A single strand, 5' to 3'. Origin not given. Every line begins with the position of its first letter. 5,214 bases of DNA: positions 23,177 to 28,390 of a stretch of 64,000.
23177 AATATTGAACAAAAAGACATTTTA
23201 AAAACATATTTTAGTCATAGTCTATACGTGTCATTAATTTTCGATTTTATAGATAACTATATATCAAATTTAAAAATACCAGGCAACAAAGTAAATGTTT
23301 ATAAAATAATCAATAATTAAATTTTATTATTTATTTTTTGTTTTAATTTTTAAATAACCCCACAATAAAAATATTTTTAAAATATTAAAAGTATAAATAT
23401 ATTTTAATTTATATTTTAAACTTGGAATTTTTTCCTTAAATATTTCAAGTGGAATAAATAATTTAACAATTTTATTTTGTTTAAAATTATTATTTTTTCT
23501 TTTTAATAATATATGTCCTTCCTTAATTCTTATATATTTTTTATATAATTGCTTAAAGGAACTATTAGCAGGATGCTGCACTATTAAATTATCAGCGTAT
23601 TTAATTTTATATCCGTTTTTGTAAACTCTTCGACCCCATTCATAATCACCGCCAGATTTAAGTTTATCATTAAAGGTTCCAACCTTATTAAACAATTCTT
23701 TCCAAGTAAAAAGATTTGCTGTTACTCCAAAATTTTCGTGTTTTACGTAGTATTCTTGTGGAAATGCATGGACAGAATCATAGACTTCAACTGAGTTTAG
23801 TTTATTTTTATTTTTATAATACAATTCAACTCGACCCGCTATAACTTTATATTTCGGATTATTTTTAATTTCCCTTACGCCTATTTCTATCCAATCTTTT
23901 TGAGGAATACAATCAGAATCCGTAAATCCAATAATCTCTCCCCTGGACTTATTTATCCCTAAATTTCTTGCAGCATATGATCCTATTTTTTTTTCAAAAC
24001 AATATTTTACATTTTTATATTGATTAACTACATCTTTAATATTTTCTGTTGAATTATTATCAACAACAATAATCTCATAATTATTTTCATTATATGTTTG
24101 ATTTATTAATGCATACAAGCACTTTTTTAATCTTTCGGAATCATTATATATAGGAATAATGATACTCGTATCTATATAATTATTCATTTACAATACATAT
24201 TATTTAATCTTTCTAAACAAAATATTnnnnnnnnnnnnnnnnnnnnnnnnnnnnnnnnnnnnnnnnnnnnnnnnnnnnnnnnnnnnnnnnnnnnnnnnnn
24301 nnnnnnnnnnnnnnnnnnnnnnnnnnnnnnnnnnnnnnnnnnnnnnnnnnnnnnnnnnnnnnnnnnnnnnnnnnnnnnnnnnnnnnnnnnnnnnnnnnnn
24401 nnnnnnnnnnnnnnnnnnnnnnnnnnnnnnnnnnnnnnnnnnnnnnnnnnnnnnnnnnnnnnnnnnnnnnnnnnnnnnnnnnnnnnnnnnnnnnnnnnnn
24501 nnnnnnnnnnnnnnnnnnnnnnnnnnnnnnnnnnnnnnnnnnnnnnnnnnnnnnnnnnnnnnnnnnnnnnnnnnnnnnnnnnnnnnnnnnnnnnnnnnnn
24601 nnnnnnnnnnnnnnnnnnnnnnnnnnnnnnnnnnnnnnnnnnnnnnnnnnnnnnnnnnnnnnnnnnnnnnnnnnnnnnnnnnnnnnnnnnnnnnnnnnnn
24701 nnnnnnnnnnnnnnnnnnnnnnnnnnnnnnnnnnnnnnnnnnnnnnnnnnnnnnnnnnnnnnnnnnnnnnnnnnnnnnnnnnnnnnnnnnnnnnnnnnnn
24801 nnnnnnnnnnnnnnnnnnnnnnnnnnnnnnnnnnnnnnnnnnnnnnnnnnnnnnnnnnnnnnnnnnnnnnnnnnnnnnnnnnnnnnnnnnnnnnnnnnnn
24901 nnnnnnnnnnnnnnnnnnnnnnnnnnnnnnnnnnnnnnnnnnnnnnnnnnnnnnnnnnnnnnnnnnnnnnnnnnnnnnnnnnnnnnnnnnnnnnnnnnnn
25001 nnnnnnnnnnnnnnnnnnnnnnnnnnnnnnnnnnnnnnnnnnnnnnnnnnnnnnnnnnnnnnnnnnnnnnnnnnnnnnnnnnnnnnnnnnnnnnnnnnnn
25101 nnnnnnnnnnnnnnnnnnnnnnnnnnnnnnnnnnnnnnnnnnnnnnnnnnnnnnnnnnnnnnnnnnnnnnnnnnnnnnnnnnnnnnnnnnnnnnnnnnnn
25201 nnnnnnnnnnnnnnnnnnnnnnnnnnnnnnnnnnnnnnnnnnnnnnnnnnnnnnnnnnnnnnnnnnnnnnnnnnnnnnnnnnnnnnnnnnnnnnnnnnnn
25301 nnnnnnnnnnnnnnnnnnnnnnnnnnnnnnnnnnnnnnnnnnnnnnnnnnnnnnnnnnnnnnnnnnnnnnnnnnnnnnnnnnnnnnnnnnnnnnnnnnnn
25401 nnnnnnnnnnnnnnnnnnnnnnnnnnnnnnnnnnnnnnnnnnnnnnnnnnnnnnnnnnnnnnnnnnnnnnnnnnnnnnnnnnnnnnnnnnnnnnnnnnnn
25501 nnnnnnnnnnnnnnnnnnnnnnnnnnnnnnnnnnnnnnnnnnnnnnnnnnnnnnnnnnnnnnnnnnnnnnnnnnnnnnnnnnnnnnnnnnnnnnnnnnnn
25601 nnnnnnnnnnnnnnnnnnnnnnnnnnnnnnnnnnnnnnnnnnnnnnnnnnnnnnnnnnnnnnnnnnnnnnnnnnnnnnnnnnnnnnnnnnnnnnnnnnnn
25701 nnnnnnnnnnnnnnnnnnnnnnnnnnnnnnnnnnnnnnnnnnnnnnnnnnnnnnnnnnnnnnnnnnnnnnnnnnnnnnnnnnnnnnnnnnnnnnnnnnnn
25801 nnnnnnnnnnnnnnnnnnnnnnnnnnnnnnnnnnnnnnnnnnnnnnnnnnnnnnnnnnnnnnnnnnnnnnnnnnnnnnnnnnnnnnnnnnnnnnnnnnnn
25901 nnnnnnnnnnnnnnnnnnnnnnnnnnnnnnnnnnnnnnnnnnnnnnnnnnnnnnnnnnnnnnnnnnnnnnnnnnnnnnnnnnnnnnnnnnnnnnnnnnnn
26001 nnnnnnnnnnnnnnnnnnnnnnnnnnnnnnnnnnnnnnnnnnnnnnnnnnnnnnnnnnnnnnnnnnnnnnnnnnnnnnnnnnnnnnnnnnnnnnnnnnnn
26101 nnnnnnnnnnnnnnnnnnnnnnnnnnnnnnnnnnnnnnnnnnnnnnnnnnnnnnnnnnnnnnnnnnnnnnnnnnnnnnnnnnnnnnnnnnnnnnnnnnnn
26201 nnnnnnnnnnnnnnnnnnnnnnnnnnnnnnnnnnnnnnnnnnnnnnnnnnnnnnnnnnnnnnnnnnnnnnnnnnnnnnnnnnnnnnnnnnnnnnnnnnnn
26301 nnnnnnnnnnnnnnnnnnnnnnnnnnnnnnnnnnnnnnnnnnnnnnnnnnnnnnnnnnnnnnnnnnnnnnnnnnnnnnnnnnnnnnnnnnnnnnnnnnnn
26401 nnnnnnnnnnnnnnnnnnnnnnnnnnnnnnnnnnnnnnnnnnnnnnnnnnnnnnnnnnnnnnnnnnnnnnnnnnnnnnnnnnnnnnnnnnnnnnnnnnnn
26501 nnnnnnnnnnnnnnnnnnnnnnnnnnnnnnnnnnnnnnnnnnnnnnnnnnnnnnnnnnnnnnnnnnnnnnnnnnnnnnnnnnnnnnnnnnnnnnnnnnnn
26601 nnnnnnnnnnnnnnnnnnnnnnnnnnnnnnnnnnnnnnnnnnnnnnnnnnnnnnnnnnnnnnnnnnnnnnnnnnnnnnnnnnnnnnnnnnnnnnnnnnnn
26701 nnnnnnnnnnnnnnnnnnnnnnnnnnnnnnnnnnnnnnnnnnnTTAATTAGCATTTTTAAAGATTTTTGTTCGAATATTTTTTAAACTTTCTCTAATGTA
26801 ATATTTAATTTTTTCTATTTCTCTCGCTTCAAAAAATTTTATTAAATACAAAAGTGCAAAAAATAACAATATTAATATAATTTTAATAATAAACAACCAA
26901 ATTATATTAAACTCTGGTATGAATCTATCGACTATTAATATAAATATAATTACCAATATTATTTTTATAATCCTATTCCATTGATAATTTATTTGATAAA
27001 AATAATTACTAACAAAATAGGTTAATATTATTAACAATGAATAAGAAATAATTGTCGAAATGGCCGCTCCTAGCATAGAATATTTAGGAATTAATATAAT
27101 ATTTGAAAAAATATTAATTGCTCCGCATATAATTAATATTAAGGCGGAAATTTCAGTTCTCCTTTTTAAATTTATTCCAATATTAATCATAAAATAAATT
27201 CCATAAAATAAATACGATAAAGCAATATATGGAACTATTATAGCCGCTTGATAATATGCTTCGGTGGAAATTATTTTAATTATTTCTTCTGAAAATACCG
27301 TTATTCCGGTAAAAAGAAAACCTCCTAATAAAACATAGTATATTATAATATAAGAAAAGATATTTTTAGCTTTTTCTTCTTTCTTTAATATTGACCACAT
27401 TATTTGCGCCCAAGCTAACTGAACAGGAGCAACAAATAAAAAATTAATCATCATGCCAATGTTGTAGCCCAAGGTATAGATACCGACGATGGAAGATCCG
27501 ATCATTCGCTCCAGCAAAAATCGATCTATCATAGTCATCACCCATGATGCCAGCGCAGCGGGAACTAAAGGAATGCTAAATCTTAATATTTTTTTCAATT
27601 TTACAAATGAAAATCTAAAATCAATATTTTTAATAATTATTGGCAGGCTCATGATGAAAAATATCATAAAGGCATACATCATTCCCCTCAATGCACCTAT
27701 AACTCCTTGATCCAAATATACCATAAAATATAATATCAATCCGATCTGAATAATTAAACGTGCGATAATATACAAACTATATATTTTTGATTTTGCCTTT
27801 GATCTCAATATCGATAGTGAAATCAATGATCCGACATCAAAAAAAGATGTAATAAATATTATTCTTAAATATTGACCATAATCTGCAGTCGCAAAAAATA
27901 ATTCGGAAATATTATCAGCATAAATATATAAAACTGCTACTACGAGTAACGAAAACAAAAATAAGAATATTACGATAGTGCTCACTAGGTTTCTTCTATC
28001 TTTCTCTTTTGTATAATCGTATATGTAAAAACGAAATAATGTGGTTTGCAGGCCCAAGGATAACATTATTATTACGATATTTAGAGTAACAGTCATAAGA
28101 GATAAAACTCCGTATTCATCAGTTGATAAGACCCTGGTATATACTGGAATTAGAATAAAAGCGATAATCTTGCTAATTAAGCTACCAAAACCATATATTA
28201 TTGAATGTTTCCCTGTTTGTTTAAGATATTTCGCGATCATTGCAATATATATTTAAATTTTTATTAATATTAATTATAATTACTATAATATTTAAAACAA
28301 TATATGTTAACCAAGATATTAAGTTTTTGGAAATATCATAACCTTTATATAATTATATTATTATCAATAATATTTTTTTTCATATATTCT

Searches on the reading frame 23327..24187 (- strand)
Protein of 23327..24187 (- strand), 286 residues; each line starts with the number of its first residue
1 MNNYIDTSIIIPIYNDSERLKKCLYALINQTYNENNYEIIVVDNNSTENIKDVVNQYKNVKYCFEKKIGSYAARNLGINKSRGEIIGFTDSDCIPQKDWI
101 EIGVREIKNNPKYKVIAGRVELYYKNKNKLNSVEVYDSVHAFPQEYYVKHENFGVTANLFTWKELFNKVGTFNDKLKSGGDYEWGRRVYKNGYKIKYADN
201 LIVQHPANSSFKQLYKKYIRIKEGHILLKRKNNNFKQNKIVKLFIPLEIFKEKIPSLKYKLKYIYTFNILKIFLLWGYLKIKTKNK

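Call 61: search_protein_families(library=pfam, proteins=[window:23327-24187:-], max_evalue=0.00001)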
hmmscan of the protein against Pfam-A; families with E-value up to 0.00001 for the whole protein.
window:23327-24187:- (286 aa): 4 families
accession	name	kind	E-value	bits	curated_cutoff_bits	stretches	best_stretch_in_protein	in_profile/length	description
PF00535.33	Glycos_transf_2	-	2.1e-29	103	23.3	1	8-131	1-127/168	Glycosyl transferase family 2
PF13641.12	Glyco_tranf_2_3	-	8.6e-14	52.5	27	1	7-217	3-223/230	Glycosyltransferase like family 2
PF10111.15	Glyco_tranf_2_2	-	9.3e-13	48.7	27.3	1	8-194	1-205/276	Glycosyltransferase like family 2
PF13632.12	Glyco_trans_2_3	-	7.4e-06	26.4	27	1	88-256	4-170/198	Glycosyl transferase family group 2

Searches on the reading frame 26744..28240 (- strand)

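Call 61: search_protein_families(library=pfam, proteins=[window:26744-28240:-], max_evalue=0.00001)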
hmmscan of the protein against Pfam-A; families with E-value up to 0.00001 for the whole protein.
window:26744-28240:- (498 aa): 3 families
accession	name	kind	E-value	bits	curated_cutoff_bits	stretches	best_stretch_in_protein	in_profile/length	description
PF01943.22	Polysacc_synt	-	1.4e-23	84.2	28.2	1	11-277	3-266/274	Polysaccharide biosynthesis protein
PF13440.11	Polysacc_synt_3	-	1.1e-18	67.9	23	1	35-332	3-291/293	Polysaccharide biosynthesis protein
PF01554.23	MatE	-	2.1e-06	28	24.9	1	224-381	1-160/161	MatE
